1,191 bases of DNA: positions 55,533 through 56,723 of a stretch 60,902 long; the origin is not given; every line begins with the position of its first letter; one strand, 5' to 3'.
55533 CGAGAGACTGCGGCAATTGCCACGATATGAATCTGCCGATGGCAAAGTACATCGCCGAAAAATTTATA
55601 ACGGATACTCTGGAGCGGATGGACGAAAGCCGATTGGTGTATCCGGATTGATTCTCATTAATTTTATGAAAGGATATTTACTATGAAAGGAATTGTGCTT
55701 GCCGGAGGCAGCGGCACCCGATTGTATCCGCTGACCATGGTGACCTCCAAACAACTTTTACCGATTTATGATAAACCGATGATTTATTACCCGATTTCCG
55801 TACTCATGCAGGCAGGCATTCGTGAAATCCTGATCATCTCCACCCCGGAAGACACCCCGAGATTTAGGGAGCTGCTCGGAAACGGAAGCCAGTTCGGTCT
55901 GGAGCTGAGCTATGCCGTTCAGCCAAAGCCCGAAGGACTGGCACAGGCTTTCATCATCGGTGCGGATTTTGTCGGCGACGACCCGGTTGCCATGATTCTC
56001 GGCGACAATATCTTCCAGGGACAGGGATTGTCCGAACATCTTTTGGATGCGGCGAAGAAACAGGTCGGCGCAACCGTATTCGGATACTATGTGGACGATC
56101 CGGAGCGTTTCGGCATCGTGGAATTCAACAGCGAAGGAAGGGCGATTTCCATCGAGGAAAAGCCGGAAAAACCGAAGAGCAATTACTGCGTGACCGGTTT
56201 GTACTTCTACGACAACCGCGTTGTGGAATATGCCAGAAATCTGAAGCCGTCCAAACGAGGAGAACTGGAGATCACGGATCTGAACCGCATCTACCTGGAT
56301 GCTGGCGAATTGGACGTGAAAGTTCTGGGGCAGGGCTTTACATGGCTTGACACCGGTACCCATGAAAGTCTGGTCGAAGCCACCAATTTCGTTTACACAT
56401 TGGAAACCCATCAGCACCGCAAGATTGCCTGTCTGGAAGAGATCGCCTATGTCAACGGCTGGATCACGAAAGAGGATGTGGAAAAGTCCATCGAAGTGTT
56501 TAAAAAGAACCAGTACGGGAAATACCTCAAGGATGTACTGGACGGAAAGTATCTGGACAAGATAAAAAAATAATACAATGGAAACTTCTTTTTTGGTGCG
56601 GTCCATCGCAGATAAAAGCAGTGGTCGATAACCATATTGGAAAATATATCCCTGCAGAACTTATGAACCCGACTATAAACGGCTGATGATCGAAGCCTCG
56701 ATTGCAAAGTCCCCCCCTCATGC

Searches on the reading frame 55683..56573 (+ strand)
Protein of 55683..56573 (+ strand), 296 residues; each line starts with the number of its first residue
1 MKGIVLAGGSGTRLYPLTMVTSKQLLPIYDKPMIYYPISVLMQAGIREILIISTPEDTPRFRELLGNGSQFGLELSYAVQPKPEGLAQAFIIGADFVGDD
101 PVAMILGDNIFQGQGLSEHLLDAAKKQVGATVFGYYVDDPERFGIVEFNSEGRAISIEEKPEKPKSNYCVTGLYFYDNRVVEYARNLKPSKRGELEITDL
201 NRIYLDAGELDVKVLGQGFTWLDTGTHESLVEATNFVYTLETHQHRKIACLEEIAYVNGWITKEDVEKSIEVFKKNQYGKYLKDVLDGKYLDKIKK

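Call 38: find_encoding_contigs(protein=window:55683-56573:+, flank=8000, max_places=10)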
Protein window:55683-56573:+ (296 aa): no gene with exactly this product is on record in the collection.

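Call 64: find_homologous_proteins(query=window:55683-56570:+, max_evalue=1e-100)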
Query window:55683-56570:+ (296 aa): 8000 proteins with E <= 1e-100 among 8000 candidates; the best 120 are listed.
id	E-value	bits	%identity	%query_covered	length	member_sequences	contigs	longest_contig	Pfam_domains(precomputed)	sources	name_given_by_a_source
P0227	7.8e-264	890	-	-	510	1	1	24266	PF00483.30,PF12804.14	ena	-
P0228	8.1e-204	693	-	-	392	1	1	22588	PF00483.30,PF12804.14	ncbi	-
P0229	6.3e-196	667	100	100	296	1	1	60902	PF00483.30,PF12804.14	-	-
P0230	4.0e-195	664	100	100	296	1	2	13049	PF00483.30,PF12804.14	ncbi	-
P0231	3.4e-183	625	92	100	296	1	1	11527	PF00483.30,PF12804.14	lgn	-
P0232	3.6e-181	619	92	100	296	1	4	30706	PF00483.30,PF12804.14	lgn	-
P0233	8.7e-178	607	-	-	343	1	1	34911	PF00483.30,PF12804.14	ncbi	-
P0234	1.2e-171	587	75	99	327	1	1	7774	PF00483.30,PF12804.14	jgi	-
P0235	2.4e-170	583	87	100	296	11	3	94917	PF00483.30,PF12804.14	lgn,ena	-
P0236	1.5e-169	580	85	100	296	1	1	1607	PF00483.30,PF12804.14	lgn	-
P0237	3.6e-168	576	85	99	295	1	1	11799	PF00483.30,PF12804.14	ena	-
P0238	5.3e-168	575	84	100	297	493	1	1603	PF00483.30,PF12804.14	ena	-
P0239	8.0e-168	575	85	99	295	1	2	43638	PF00483.30,PF12804.14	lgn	-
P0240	9.2e-168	575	84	100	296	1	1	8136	PF00483.30,PF12804.14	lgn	-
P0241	1.2e-167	574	84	99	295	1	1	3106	PF00483.30,PF12804.14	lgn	-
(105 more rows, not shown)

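Call 65: find_encoding_contigs(protein=P0230, flank=9000, max_places=4)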
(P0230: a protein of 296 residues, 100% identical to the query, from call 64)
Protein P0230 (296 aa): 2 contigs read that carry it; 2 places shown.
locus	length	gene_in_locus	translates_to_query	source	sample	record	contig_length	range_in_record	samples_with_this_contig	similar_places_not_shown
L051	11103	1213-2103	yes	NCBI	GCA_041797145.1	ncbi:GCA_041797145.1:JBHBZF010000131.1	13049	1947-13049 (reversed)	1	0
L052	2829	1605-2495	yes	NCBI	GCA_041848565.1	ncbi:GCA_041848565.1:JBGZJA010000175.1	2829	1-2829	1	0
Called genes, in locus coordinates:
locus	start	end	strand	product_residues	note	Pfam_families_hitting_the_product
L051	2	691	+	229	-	?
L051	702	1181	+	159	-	PF02664:LuxS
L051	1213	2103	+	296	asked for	PF00483:NTP_transferase, PF12804:NTP_transf_3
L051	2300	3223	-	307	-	PF10543:ORF6N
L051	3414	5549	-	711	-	-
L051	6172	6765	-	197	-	PF13353:Fer4_12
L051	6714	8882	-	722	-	PF03477:ATP-cone, PF13597:NRDD, PF01228:Gly_radical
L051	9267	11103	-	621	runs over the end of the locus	PF00128:Alpha-amylase (faint), PF21331:Isoamylase_C (weak)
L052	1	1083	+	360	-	?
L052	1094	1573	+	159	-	PF02664:LuxS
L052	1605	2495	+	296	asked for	PF00483:NTP_transferase, PF12804:NTP_transf_3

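Call 66: find_encoding_contigs(protein=P0232, flank=9000, max_places=4)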
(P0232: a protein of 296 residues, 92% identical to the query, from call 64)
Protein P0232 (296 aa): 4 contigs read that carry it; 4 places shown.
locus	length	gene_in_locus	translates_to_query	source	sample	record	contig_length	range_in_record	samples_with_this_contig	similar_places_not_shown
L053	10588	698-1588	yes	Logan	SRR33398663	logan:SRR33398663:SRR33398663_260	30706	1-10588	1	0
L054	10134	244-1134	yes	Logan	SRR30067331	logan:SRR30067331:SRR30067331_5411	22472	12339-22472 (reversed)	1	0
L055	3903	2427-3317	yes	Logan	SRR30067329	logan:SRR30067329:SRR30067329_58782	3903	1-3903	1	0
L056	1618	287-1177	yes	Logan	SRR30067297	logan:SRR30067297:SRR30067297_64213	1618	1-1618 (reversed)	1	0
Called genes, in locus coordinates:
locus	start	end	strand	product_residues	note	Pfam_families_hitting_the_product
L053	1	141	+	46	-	?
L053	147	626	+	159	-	PF02664:LuxS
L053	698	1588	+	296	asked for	PF00483:NTP_transferase, PF12804:NTP_transf_3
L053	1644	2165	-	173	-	PF13353:Fer4_12, PF04055:Radical_SAM (weak)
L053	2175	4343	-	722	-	PF03477:ATP-cone, PF13597:NRDD, PF01228:Gly_radical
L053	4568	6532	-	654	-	PF00128:Alpha-amylase (faint), PF21331:Isoamylase_C (weak)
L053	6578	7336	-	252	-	PF03372:Exo_endo_phos, PF14529:Exo_endo_phos_2 (faint)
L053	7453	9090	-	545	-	PF00005:ABC_tran, PF02463:SMC_N (faint), PF13304:AAA_21 (faint), PF12848:ABC_tran_Xtn, PF00005:ABC_tran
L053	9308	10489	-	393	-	PF07538:ChW (weak), PF01522:Polysacc_deac_1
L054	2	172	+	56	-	?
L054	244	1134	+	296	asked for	PF00483:NTP_transferase, PF12804:NTP_transf_3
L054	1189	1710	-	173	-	PF13353:Fer4_12, PF04055:Radical_SAM (weak)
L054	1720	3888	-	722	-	PF03477:ATP-cone, PF13597:NRDD, PF01228:Gly_radical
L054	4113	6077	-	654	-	PF00128:Alpha-amylase (faint), PF21331:Isoamylase_C (weak)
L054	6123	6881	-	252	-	PF03372:Exo_endo_phos, PF14529:Exo_endo_phos_2 (faint)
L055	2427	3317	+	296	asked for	PF00483:NTP_transferase, PF12804:NTP_transf_3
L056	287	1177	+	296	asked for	PF00483:NTP_transferase, PF12804:NTP_transf_3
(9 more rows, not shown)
